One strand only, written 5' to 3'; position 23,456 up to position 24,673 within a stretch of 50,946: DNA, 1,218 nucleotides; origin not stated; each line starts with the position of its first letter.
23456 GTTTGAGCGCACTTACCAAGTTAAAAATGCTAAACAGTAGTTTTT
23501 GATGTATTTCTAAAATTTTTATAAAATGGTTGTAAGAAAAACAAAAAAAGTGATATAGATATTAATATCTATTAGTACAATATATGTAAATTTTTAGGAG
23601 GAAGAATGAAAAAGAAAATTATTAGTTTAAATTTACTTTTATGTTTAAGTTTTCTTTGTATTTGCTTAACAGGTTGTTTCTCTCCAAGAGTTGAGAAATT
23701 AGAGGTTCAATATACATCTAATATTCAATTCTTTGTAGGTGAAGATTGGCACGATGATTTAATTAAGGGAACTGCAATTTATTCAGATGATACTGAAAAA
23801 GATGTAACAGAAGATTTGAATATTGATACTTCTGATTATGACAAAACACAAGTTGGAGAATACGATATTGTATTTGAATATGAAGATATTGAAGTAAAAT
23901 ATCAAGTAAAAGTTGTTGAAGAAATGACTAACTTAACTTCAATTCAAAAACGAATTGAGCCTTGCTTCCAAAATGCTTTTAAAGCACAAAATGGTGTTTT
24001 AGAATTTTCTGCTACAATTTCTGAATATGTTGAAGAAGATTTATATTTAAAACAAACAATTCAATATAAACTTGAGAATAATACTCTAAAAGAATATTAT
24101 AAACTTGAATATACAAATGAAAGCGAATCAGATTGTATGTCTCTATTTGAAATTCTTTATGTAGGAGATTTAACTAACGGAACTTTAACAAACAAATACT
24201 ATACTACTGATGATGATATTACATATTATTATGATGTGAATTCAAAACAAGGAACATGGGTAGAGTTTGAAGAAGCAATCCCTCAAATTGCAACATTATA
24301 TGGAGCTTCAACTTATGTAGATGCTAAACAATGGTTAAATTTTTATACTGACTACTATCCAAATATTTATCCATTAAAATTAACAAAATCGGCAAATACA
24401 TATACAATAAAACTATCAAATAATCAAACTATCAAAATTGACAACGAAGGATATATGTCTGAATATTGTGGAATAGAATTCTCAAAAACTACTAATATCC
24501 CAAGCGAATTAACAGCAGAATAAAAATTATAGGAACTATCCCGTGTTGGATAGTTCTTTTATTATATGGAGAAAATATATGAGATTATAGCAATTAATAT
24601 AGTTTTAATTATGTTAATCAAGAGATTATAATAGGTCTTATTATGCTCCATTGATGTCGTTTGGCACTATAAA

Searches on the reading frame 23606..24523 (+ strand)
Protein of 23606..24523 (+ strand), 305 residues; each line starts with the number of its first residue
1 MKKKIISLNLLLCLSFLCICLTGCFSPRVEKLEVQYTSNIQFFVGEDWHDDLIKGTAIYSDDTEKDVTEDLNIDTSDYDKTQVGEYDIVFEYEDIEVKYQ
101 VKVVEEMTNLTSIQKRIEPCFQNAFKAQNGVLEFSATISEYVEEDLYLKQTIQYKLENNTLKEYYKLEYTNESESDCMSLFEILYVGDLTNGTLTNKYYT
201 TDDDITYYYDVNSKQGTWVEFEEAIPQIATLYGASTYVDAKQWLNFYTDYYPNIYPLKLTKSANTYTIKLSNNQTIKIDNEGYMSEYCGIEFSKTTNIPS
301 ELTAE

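Call 8: search_protein_families(library=ncbifam, proteins=[window:23606-24523:+])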
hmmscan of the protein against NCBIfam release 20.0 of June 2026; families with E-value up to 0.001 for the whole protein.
window:23606-24523:+ (305 aa): 0 families

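Call 20: search_protein_families(library=pfam, proteins=[window:23606-24523:+], max_evalue=1)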
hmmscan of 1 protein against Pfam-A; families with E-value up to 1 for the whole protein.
window:23606-24523:+ (305 aa): 2 families
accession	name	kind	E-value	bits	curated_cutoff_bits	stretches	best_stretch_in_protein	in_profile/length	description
PF07523.18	Big_3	-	0.0038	17.9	21.2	1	43-103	9-68/68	Bacterial Ig-like domain (group 3)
PF06429.18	Flg_bbr_C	-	0.15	12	23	1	101-115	10-24/46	Flagellar basal body rod FlgEFG protein C-terminal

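Call 21: search_protein_families(library=phrogs, proteins=[window:23606-24523:+], max_evalue=1)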
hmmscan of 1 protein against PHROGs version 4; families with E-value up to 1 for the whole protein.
window:23606-24523:+ (305 aa): 1 family
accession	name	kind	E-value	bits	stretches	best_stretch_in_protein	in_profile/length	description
phrog_18494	-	unknown function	0.2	13.1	1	64-115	6-57/99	-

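Call 29: find_homologous_proteins(query=window:23606-24523:+)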
Query window:23606-24523:+ (305 aa): 23 proteins with E <= 0.001 among 563 candidates.
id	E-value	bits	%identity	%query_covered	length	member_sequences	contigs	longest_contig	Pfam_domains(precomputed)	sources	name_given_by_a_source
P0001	9.4e-199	677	100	100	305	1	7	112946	-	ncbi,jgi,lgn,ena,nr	ncbi:MAG: hypothetical protein E7376_01565 [Clostridiales bacterium]|nr:hypothetical protein [Clostr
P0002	8.0e-182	621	92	100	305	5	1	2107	-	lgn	-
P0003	8.6e-176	601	89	100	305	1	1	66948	-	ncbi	-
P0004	4.5e-171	586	87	100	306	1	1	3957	-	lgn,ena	-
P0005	3.3e-158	544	82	100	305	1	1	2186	-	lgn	-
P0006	7.4e-156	536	79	100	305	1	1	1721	-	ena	-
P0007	6.1e-155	533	80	100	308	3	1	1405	-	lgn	-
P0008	6.2e-154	530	77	100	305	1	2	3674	-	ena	-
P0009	1.4e-153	529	80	100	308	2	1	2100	-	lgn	-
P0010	1.8e-153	528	81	96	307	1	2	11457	-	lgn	-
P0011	5.9e-153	526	80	100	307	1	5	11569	-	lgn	-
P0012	2.3e-151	521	78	100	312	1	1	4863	-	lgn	-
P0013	8.9e-144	496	73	98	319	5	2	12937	-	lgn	-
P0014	2.8e-141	488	73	100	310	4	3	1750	-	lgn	-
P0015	1.4e-125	437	69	100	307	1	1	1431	-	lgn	-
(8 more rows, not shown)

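Call 30: find_encoding_contigs(protein=P0001, flank=4000, max_places=10)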
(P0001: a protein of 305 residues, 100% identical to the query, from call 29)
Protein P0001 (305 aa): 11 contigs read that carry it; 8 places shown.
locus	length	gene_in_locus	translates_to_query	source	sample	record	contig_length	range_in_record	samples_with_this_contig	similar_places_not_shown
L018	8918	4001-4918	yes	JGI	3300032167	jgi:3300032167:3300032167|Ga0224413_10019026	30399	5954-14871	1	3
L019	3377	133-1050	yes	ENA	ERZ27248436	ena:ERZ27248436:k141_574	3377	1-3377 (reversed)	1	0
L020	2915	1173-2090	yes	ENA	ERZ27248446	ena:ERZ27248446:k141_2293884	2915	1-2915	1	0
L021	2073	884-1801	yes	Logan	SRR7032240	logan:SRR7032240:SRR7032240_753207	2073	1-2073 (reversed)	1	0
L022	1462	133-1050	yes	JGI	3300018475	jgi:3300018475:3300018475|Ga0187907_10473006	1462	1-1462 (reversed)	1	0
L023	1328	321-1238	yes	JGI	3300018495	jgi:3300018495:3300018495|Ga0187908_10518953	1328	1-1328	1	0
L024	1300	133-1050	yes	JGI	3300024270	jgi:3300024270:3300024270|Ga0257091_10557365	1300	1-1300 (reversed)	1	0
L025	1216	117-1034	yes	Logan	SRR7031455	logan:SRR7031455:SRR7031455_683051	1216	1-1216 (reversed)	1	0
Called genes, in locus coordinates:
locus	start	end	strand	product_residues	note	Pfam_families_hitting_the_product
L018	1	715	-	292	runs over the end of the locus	PF14397:ATPgrasp_ST (faint), PF08443:RimK, PF02955:GSH-S_ATP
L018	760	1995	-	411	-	PF00696:AA_kinase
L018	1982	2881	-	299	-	PF00701:DHDPS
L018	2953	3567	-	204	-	PF02915:Rubrerythrin, PF23458:DUF7130 (faint), PF21349:RUBY_RBDX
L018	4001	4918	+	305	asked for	-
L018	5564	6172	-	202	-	PF04542:Sigma70_r2, PF08281:Sigma70_r4_2, PF00196:GerE (weak)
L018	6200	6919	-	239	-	PF08032:SpoU_sub_bind, PF00588:SpoU_methylase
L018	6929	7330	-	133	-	PF00636:Ribonuclease_3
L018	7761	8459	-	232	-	PF02527:GidB, PF13847:Methyltransf_31 (weak)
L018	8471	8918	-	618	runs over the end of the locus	PF01134:GIDA, PF01266:DAO (faint), PF03486:HI0933_like (faint), PF07992:Pyr_redox_2, PF13738:Pyr_redox_3 (faint), PF21680:GIDA_C_1st, PF13932:SAM_GIDA_C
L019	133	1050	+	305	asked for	-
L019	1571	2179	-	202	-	PF04542:Sigma70_r2, PF08281:Sigma70_r4_2, PF00196:GerE (weak)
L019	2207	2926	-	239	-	PF08032:SpoU_sub_bind, PF00588:SpoU_methylase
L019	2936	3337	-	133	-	PF00636:Ribonuclease_3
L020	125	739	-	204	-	PF02915:Rubrerythrin, PF23458:DUF7130 (faint), PF21349:RUBY_RBDX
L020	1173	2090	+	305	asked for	-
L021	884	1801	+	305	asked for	-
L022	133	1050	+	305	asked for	-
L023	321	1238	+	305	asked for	-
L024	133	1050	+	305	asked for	-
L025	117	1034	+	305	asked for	-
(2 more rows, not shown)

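Call 31: find_encoding_contigs(protein=P0003, flank=6000, max_places=4)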
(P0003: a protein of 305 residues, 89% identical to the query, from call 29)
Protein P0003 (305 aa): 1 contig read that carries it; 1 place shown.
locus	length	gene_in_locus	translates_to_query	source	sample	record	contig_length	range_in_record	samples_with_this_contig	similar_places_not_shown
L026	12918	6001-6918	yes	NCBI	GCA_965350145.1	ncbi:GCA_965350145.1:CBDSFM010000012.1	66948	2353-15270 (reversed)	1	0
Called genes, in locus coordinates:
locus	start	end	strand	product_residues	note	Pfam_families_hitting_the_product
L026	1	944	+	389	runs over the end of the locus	-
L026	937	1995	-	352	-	PF01420:Methylase_S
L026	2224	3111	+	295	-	PF14659:Phage_int_SAM_3 (weak), PF00589:Phage_integrase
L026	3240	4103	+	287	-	PF02498:Bro-N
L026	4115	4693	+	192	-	PF22016:DUF6933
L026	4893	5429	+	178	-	PF00589:Phage_integrase (faint)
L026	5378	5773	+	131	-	PF00589:Phage_integrase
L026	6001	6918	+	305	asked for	-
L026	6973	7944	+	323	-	-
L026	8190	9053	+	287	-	PF08281:Sigma70_r4_2 (weak), PF13412:HTH_24, PF04545:Sigma70_r4 (weak), PF12802:MarR_2 (faint), PF13518:HTH_28 (faint)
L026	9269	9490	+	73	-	-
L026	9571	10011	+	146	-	-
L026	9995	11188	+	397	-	PF18555:MobL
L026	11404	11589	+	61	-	-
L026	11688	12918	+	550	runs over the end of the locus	PF00239:Resolvase, PF07508:Recombinase, PF13408:Zn_ribbon_recom, PF14287:DUF4368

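Call 35: find_encoding_contigs(protein=P0011, flank=10000, max_places=5)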
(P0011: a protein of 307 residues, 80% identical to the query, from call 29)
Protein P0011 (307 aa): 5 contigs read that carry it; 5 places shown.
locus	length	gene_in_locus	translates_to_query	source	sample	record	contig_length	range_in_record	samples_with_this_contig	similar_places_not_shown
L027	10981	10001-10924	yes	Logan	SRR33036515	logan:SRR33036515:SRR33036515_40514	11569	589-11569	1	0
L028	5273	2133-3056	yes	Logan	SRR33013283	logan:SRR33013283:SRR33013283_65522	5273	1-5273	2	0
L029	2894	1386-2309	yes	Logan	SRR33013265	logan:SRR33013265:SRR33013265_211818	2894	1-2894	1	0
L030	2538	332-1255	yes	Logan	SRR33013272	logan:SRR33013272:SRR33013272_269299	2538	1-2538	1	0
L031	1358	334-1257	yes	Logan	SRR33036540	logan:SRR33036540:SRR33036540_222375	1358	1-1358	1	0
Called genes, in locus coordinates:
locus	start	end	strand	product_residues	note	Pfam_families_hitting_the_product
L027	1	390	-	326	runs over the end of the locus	?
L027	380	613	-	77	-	-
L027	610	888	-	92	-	-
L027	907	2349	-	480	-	PF03237:Terminase_6N, PF17289:Terminase_6C (weak)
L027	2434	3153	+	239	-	PF06347:SH3_4 (faint), PF08239:SH3_3 (faint)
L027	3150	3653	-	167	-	PF08281:Sigma70_r4_2 (weak)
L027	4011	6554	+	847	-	-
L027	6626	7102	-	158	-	-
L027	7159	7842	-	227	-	PF00436:SSB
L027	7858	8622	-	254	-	PF01522:Polysacc_deac_1, PF22537:WbmS-like (weak)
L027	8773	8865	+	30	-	-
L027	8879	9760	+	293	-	PF00589:Phage_integrase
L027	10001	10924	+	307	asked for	-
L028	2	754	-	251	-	?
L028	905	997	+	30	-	-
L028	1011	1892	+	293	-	PF00589:Phage_integrase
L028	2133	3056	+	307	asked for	-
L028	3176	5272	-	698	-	?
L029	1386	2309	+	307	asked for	-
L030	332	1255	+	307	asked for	-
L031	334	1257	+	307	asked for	-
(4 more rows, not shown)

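Call 36: find_encoding_contigs(protein=P0013, flank=10000, max_places=4)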
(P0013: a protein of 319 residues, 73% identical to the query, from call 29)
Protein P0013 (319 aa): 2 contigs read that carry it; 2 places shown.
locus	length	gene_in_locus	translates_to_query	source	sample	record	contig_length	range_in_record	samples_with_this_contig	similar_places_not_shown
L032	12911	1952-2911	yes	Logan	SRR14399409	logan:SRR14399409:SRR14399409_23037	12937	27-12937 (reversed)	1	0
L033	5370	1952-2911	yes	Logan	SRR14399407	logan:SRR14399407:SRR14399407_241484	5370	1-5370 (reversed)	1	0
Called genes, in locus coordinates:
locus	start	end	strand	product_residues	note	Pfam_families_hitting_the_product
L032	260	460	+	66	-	-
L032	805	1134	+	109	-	-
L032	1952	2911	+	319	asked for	-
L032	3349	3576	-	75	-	-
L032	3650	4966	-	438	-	PF01743:PolyA_pol, PF12627:PolyA_pol_RNAbd, PF01966:HD, PF13735:tRNA_NucTran2_2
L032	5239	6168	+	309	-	PF00005:ABC_tran, PF13304:AAA_21 (weak)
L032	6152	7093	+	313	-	PF01061:ABC2_membrane, PF12698:ABC2_membrane_3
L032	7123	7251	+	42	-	-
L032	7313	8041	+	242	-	-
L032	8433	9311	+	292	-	PF00106:adh_short, PF01370:Epimerase (weak), PF08659:KR (weak), PF13561:adh_short_C2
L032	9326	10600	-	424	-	PF04055:Radical_SAM, PF13186:SPASM (weak)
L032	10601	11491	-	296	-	PF21302:Zn_ribbon_RlmA, PF07021:MetW (weak), PF13847:Methyltransf_31, PF08241:Methyltransf_11, PF13649:Methyltransf_25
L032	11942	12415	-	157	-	PF00293:NUDIX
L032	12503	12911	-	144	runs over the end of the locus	?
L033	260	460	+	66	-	-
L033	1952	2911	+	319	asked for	-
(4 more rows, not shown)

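Call 37: find_encoding_contigs(protein=P0010, flank=10000, max_places=4)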
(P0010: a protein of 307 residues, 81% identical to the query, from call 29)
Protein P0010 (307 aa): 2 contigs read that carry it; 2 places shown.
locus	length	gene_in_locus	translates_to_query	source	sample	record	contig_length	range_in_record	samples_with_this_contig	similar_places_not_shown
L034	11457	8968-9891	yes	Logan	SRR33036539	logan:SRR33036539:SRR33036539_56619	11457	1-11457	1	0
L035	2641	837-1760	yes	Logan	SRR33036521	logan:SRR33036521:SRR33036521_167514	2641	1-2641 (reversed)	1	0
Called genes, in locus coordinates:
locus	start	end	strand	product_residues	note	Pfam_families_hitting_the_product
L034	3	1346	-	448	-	?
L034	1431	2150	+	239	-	PF06347:SH3_4 (weak), PF08239:SH3_3 (weak)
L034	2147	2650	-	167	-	-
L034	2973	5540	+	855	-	-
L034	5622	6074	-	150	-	-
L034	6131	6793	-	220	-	PF00436:SSB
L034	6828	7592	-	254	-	PF01522:Polysacc_deac_1, PF22537:WbmS-like (weak)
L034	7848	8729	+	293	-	PF00589:Phage_integrase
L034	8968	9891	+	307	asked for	-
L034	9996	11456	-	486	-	?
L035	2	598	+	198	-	?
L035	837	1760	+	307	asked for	-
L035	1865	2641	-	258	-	?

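Call 53: find_encoding_contigs(protein=P0004, flank=4000, max_places=3)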
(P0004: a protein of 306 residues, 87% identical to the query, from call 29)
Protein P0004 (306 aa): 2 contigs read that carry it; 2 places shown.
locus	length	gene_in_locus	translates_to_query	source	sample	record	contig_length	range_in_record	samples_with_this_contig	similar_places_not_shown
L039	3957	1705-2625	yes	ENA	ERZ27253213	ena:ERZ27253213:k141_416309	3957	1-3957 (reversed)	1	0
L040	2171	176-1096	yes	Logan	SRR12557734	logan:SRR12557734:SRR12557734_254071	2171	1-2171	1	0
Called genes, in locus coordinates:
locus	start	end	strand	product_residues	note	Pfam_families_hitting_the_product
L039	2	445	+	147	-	?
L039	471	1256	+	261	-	-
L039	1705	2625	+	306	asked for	-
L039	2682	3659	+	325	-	-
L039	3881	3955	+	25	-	?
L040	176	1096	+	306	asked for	-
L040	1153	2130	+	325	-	-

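Call 54: find_encoding_contigs(protein=P0002, flank=4000, max_places=3)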
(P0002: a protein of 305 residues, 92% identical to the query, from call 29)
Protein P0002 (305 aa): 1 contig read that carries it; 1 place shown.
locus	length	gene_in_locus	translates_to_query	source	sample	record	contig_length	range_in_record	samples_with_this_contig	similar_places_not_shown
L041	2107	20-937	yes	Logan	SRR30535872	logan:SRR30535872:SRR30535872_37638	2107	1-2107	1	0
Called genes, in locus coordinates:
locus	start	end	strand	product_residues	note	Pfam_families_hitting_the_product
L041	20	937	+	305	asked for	-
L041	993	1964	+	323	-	-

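Call 55: search_protein_families(library=pfam, proteins=[L039:2-445:+, L039:471-1256:+, L039:2682-3659:+, L028:1011-1892:+, L032:805-1134:+, L032:260-460:+], max_evalue=0.01)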
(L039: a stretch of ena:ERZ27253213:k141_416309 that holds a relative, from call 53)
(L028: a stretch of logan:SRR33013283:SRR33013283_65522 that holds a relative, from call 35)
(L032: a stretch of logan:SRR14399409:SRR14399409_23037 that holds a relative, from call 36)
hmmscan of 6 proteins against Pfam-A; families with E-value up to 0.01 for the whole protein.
L039:2-445:+ (147 aa): 0 families

L039:471-1256:+ (261 aa): 0 families

L039:2682-3659:+ (325 aa): 1 family
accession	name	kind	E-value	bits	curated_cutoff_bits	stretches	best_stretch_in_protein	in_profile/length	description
PF18160.6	SLATT_5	-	0.00057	19.7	29.5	1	182-233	93-146/192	SMODS and SLOG-associating 2TM effector domain family 5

L028:1011-1892:+ (293 aa): 3 families
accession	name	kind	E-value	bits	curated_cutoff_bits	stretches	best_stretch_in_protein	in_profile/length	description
PF00589.27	Phage_integrase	-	3.7e-28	98.9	27.1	1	105-277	4-169/172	Phage integrase family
PF13102.12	Phage_int_SAM_5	-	0.00021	22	22.3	1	10-81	13-81/98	Phage integrase SAM-like domain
PF14659.12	Phage_int_SAM_3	-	0.00066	20.3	22.6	1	13-55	13-54/58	Phage integrase, N-terminal SAM-like domain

L032:805-1134:+ (109 aa): 0 families

L032:260-460:+ (66 aa): 0 families

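Call 77: find_related_loci(query=L028:1011-1892:+, collection=viral_contigs, flank=4000)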
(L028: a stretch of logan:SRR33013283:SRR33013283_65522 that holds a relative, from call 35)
Query L028:1011-1892:+ (293 aa) in viral_contigs; peptide patterns used: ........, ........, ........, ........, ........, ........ (x = any residue, [..] = any of these).
34 stretches matched a pattern; 1 encode a relative of the query (tblastn E <= 1e-3); 1 distinct loci.
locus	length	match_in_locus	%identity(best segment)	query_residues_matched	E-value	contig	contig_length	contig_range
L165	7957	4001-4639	29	93-292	1e-21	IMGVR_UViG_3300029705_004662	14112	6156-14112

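Call 78: find_related_loci(query=window:23606-24523:+, collection=viral_contigs, flank=6000)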
Query window:23606-24523:+ (305 aa) in viral_contigs; peptide patterns used: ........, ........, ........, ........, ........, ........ (x = any residue, [..] = any of these).
1 stretches matched a pattern, but none encodes a relative of the query by tblastn (E <= 1e-3).

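Call 79: find_homologous_proteins(query=L028:1011-1892:+, max_evalue=1e-30)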
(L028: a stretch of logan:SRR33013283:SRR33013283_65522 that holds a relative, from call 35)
Query L028:1011-1892:+ (293 aa): 4082 proteins with E <= 1e-30 among 6627 candidates; the best 120 are listed.
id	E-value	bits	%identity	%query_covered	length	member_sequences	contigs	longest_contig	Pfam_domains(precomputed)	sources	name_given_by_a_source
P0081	2.0e-187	639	100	100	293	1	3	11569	PF00589.28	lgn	-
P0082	7.6e-171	585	91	100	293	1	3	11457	PF00589.28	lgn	-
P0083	3.7e-154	530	82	100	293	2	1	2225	PF00589.28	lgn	-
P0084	8.2e-154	529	81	100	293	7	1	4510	PF00589.28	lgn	-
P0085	1.8e-151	521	79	100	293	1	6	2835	PF13495.13,PF00589.28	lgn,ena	-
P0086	1.8e-150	518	80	100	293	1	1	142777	PF00589.28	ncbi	ncbi:MAG: tyrosine-type recombinase/integrase [Christensenellales bacterium]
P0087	4.9e-145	500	76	100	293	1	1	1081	PF00589.28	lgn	-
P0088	7.0e-141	487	76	97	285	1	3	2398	PF00589.28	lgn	-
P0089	8.0e-138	477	75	100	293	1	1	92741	PF13495.13,PF00589.28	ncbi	ncbi:MAG: tyrosine-type recombinase/integrase [Candidatus Onthoplasma sp.]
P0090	1.2e-137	476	72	100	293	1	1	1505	PF13495.13,PF00589.28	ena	-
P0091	5.9e-136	470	71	100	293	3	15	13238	PF14659.13,PF00589.28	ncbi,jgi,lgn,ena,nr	ncbi:MAG: hypothetical protein E7345_05515 [Clostridiales bacterium]|nr:hypothetical protein [Clostr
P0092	5.4e-130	451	68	100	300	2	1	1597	PF00589.28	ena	-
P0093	5.1e-128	444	70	100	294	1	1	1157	PF13495.13,PF14659.13,PF00589.28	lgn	-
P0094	3.7e-120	419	66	100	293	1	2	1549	PF13495.13,PF14659.13,PF00589.28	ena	-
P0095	5.1e-120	418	64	99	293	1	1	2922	PF13495.13,PF14659.13,PF00589.28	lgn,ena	-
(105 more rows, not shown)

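Call 80: find_encoding_contigs(protein=P0086, flank=10000, max_places=2)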
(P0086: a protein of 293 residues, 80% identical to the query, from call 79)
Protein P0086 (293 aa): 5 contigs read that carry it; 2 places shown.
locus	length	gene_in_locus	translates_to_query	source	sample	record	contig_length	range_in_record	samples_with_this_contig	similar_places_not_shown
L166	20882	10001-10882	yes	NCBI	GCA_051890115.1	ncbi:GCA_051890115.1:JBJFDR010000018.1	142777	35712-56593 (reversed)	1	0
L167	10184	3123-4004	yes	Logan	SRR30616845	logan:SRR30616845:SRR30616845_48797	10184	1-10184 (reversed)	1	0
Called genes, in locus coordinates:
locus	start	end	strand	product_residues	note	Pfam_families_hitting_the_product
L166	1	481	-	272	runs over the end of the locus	PF00142:Fer4_NifH, PF01656:CbiA, PF02374:ArsA_ATPase (weak), PF06564:CBP_BcsQ, PF09140:MipZ, PF10609:ParA, PF13614:AAA_31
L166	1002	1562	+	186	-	PF01928:CYTH (weak)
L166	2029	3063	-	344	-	PF10974:DUF2804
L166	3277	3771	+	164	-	-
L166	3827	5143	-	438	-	PF03952:Enolase_N, PF00113:Enolase_C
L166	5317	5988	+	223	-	PF25084:LbH_EIF2B (faint), PF25087:GMPPB_C (weak), PF25247:LbH_GLGC (faint), PF00132:Hexapep (weak), PF25087:GMPPB_C, PF00132:Hexapep, PF14602:Hexapep_2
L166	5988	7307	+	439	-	PF02878:PGM_PMM_I, PF02879:PGM_PMM_II, PF02880:PGM_PMM_III, PF00408:PGM_PMM_IV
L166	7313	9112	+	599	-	PF13522:GATase_6, PF13537:GATase_7, PF01380:SIS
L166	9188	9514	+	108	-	-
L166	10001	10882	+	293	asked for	PF00589:Phage_integrase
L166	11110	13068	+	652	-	-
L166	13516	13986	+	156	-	-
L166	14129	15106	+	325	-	PF00924:MS_channel_2nd, PF21082:MS_channel_3rd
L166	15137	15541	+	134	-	PF02082:Rrf2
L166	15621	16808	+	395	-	PF00266:Aminotran_5, PF01212:Beta_elim_lyase, PF01041:DegT_DnrJ_EryC1 (weak)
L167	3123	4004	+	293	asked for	PF00589:Phage_integrase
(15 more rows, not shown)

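Call 81: find_encoding_contigs(protein=P0091, flank=10000, max_places=6)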
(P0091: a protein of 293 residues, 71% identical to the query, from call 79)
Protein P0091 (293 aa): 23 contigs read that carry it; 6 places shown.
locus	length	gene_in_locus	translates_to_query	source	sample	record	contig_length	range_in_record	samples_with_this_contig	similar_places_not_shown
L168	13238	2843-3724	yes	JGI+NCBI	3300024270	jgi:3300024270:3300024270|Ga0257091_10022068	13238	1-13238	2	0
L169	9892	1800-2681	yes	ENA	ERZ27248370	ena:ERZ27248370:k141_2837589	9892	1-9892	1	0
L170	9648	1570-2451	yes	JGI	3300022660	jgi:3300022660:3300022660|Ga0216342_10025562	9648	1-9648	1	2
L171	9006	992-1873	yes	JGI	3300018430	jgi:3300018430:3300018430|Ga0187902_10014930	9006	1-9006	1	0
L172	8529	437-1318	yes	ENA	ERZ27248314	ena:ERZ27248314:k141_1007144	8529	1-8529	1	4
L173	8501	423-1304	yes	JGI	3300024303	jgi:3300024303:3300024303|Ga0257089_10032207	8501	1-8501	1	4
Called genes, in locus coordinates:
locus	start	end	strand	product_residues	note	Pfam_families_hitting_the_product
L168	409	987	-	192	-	PF12844:HTH_19, PF13443:HTH_26, PF13560:HTH_31, PF01381:HTH_3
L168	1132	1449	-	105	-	PF01381:HTH_3 (weak)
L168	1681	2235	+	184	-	PF06908:YpsA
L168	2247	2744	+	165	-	-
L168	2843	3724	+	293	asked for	PF14659:Phage_int_SAM_3 (weak), PF00589:Phage_integrase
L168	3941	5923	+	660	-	PF13306:LRR_5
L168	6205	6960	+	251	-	-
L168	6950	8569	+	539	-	-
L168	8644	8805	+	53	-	-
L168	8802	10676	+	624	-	PF13306:LRR_5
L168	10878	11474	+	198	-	PF01726:LexA_DNA_bind (weak), PF00717:Peptidase_S24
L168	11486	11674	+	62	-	-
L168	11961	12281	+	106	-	-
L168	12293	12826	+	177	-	PF08281:Sigma70_r4_2 (weak)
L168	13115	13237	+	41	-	?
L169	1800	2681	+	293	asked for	PF14659:Phage_int_SAM_3 (weak), PF00589:Phage_integrase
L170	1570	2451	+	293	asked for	PF14659:Phage_int_SAM_3 (weak), PF00589:Phage_integrase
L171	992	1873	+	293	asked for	PF14659:Phage_int_SAM_3 (weak), PF00589:Phage_integrase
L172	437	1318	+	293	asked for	PF14659:Phage_int_SAM_3 (weak), PF00589:Phage_integrase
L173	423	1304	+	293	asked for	PF14659:Phage_int_SAM_3 (weak), PF00589:Phage_integrase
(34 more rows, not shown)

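Call 90: search_dna_similar(query=window:23606-24523:+, collection=phages, mode=protein, max_rows=8)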
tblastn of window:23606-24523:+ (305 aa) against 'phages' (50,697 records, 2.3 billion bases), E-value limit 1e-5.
No match.
